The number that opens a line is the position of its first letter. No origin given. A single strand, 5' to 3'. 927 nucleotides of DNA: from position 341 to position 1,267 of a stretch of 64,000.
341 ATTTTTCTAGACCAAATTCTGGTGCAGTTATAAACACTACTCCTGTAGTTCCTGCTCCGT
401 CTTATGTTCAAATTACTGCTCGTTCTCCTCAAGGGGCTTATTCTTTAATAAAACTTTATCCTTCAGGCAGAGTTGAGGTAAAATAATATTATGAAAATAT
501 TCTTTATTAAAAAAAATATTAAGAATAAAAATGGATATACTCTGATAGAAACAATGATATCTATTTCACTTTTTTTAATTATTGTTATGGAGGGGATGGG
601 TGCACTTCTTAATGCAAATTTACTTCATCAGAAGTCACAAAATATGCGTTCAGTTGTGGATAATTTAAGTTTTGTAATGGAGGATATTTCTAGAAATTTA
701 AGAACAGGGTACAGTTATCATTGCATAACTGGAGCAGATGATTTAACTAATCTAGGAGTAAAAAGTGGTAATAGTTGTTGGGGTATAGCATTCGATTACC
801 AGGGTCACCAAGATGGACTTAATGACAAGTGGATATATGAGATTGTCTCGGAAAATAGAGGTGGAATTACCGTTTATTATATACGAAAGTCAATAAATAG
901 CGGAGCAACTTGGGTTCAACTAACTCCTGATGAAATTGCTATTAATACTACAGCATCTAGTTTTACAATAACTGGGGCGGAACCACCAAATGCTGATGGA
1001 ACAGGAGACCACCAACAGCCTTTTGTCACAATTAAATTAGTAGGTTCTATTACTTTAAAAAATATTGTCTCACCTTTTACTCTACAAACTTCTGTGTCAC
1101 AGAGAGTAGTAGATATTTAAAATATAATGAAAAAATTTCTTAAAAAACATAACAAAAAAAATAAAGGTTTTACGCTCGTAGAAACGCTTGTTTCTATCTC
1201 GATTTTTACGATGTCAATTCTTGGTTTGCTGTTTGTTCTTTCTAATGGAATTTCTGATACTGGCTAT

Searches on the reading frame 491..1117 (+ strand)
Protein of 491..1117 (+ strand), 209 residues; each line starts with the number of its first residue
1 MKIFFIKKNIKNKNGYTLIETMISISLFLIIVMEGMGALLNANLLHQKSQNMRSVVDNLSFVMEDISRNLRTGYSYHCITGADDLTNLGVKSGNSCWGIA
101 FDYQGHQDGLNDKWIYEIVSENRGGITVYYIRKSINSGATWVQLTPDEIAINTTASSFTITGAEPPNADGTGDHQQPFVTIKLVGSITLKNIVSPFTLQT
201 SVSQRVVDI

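Call 54: search_protein_families(library=ncbifam, proteins=[window:491-1117:+], max_evalue=0.01)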
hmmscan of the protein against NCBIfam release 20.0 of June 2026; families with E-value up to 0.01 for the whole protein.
window:491-1117:+ (209 aa): 5 families
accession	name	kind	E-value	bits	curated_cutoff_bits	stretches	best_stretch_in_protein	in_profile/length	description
NF041013.1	T4P_ComGE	equivalog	8.9e-06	25.7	49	1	11-39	1-29/83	competence type IV pilus minor pilin ComGE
NF007800.0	PRK10506.1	equivalog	0.00011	22.1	158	1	7-63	2-58/163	prepilin peptidase-dependent protein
NF010723.1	PRK14125.1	equivalog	0.0013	18.6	60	1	83-123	30-70/87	cell division suppressor protein YneA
NF007848.0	PRK10557.1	equivalog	0.0014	17.9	120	1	10-104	7-98/192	prepilin peptidase-dependent protein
TIGR02532.1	IV_pilin_GFxxxE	domain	0.0027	17.5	16.3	1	14-33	2-21/24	prepilin-type N-terminal cleavage/methylation domain-containing protein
